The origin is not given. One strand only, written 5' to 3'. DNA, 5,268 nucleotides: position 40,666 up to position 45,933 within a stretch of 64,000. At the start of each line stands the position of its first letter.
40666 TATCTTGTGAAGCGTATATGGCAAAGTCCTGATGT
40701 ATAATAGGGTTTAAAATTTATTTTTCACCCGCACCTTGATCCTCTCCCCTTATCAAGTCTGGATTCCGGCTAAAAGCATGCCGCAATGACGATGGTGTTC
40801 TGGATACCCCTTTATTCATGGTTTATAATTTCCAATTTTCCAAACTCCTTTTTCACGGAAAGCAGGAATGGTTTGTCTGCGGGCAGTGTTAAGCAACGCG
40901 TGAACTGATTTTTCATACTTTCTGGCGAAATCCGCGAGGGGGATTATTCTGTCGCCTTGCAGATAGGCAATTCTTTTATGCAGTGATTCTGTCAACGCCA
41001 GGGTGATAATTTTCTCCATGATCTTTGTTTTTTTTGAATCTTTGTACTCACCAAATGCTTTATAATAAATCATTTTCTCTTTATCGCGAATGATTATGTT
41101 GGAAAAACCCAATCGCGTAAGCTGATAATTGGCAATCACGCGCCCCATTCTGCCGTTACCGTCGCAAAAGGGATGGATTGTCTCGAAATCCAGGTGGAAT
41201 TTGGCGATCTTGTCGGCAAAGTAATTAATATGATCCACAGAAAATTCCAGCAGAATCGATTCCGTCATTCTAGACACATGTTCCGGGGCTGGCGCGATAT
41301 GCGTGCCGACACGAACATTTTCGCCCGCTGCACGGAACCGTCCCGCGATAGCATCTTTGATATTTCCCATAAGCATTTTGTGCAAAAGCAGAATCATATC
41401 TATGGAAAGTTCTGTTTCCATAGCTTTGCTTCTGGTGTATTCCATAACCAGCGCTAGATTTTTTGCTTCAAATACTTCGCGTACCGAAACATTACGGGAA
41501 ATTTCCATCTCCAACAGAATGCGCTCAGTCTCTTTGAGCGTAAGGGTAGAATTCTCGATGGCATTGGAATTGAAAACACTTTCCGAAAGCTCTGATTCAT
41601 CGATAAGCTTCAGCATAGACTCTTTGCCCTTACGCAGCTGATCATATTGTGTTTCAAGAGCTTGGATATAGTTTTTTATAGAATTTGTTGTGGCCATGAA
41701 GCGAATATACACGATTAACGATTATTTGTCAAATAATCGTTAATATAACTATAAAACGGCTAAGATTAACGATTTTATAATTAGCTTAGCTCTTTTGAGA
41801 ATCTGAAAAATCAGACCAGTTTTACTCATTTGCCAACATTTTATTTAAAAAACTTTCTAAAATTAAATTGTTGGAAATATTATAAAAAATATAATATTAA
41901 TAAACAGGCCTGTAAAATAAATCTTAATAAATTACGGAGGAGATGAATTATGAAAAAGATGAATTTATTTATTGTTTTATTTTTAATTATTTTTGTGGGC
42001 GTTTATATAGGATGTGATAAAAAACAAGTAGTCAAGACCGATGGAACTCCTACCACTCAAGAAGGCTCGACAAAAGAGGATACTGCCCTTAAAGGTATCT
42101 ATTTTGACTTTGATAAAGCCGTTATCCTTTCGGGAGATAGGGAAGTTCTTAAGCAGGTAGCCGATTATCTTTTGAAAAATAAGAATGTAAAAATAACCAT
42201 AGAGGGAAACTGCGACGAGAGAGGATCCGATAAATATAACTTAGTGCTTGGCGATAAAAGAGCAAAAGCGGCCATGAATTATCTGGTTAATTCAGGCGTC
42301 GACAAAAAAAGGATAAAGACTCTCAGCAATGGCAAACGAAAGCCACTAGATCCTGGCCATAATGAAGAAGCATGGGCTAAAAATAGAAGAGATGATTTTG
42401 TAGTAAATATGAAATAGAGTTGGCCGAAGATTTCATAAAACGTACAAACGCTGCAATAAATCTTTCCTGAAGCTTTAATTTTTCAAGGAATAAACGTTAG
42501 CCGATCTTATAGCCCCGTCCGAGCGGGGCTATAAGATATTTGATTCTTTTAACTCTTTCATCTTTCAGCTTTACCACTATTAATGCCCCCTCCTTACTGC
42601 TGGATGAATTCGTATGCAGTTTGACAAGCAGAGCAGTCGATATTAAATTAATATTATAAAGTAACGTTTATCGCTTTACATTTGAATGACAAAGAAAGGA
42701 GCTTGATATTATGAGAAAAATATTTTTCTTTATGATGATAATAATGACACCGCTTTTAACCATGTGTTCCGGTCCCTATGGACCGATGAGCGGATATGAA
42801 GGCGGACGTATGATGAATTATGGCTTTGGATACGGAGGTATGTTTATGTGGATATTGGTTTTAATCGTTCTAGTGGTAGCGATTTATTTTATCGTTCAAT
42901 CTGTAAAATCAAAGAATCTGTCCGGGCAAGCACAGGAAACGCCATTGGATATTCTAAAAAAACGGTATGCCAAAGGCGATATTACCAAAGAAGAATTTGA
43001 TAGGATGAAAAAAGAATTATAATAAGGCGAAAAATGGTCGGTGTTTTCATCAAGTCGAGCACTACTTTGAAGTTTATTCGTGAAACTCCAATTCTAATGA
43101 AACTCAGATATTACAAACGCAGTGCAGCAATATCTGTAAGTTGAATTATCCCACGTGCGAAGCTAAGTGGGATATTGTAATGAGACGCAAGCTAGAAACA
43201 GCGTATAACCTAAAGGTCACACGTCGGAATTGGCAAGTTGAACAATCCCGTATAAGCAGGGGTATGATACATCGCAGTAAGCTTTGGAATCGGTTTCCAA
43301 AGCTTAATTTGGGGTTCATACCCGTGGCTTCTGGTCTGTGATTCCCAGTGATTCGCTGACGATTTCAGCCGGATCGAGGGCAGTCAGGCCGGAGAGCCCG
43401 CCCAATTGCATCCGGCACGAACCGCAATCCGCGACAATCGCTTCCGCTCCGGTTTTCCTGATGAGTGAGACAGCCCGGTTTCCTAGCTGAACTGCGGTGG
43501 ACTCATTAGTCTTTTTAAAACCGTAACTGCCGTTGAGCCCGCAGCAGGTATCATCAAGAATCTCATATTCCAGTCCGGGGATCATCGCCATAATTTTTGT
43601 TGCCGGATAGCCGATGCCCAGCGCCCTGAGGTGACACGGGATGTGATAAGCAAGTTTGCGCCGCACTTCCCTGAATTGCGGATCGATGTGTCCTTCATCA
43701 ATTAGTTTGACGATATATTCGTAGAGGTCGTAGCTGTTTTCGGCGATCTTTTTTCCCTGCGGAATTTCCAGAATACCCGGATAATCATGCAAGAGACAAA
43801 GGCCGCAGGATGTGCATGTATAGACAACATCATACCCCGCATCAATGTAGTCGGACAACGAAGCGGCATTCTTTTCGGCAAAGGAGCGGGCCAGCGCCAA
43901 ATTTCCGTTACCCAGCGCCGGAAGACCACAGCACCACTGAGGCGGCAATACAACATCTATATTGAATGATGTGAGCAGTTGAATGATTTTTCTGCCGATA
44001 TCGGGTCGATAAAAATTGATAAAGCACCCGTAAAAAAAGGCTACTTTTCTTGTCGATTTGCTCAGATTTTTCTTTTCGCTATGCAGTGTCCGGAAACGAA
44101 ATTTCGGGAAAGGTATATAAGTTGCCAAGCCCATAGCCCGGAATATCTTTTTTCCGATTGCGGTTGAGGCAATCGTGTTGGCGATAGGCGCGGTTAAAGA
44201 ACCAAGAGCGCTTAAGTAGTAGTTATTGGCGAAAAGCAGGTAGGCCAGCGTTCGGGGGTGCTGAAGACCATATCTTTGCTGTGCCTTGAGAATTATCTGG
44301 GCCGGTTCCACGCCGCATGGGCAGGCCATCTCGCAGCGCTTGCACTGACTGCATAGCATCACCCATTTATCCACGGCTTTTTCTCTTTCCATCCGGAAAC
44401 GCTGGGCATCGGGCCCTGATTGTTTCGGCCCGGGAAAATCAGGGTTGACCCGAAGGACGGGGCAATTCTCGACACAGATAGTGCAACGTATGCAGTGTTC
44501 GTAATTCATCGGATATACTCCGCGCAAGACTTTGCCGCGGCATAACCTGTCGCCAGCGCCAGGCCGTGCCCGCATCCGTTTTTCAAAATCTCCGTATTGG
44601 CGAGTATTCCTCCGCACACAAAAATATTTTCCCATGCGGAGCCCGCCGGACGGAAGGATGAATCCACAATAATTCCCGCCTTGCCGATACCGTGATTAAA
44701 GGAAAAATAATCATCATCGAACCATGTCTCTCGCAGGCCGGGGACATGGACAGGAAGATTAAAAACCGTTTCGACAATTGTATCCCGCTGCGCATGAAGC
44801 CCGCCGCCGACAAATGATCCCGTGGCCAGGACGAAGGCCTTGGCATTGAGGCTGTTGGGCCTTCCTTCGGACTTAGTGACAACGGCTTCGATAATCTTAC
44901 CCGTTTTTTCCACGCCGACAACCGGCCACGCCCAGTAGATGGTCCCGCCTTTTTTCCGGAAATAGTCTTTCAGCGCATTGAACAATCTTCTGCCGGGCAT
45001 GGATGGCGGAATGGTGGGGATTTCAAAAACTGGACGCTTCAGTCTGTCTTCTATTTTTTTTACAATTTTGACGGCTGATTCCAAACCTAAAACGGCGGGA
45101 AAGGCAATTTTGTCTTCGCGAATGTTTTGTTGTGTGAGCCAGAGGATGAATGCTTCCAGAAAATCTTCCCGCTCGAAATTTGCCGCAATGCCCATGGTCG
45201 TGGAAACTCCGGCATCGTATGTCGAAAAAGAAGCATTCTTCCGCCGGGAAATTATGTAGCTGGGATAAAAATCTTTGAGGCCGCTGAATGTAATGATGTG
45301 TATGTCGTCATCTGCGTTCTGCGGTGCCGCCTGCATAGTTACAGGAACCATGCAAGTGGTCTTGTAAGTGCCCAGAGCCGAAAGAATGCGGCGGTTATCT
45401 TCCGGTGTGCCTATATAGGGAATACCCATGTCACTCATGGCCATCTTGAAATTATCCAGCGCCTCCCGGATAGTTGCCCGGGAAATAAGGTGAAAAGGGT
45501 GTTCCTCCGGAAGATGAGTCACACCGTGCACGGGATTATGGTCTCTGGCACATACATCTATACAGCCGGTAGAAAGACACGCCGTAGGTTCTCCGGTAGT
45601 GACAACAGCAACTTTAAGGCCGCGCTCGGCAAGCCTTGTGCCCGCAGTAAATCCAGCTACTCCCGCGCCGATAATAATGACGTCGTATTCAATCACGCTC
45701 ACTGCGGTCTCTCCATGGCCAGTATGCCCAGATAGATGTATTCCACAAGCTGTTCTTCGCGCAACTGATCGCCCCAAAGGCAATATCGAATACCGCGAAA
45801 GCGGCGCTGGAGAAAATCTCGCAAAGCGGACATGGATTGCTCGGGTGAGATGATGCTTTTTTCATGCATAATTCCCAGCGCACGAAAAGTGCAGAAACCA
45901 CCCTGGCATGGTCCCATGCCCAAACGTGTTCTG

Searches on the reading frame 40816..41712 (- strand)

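Call 83: search_protein_families(library=pfam, proteins=[window:40816-41712:-], max_evalue=0.00001)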
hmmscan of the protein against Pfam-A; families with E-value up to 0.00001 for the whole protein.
window:40816-41712:- (298 aa): 1 family
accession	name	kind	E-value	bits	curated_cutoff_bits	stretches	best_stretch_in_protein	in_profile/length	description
PF02661.23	Fic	-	3.2e-19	70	24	1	102-198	2-93/93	Fic/DOC family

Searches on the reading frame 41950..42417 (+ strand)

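Call 83: search_protein_families(library=pfam, proteins=[window:41950-42417:+], max_evalue=0.00001)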
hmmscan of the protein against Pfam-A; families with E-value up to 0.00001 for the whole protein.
window:41950-42417:+ (155 aa): 1 family
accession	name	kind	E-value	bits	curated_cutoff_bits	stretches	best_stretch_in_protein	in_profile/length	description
PF00691.25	OmpA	-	3.8e-21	75.7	27.2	1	51-146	1-98/98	OmpA family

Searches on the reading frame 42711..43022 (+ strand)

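Call 14: search_protein_families(library=pfam, proteins=[window:42711-43022:+])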
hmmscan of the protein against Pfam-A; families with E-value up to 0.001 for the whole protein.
window:42711-43022:+ (103 aa): 2 families
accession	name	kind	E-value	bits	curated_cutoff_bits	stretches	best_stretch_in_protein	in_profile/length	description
PF09851.14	SHOCT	-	7.1e-11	41.9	27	1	78-103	2-27/28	Short C-terminal domain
PF09451.16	ATG27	-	0.00032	21.1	27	1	40-72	190-222/261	Autophagy-related protein 27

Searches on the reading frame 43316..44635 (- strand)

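Call 14: search_protein_families(library=pfam, proteins=[window:43316-44635:-])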
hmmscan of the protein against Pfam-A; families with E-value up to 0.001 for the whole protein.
window:43316-44635:- (439 aa): 6 families
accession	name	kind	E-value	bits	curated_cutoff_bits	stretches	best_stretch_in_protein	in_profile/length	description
PF02754.22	CCG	-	5.8e-23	81.2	20.6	2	329-411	2-84/85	Cysteine-rich domain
PF13183.11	Fer4_8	-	1.8e-13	51.2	27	1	46-109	3-68/68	4Fe-4S dicluster domain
PF13534.11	Fer4_17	-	2e-08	35.1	22.2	1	48-109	2-60/61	4Fe-4S dicluster domain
PF12838.12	Fer4_7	-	1.8e-05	25.5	27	1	47-109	1-52/52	4Fe-4S dicluster domain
PF12797.12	Fer4_2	-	0.00014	22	24.5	0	43-60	5-22/22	4Fe-4S binding domain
PF13187.11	Fer4_9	-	0.0004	20.8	27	0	47-108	1-50/52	4Fe-4S dicluster domain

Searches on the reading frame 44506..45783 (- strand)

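Call 83: search_protein_families(library=pfam, proteins=[window:44506-45783:-], max_evalue=0.00001)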
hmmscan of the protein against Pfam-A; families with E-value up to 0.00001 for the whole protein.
window:44506-45783:- (425 aa): 6 families
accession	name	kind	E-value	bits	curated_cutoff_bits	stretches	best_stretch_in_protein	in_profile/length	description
PF00890.30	FAD_binding_2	-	1e-26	94.6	20.4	1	34-408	1-414/414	FAD binding domain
PF01266.30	DAO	-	3.3e-11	43.8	27.9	0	34-66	1-34/353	FAD dependent oxidoreductase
PF07992.20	Pyr_redox_2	-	3.7e-08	33.6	26.1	1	33-75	1-41/291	Pyridine nucleotide-disulphide oxidoreductase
PF12831.13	FAD_oxidored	-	3e-07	30.5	27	0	34-63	1-30/416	FAD dependent oxidoreductase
PF01134.28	GIDA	-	7.7e-07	28.9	22.1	0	34-75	1-41/391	Glucose inhibited division protein A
PF01946.23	Thi4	-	8.8e-06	25.6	26.2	0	27-61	12-47/235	Thi4 family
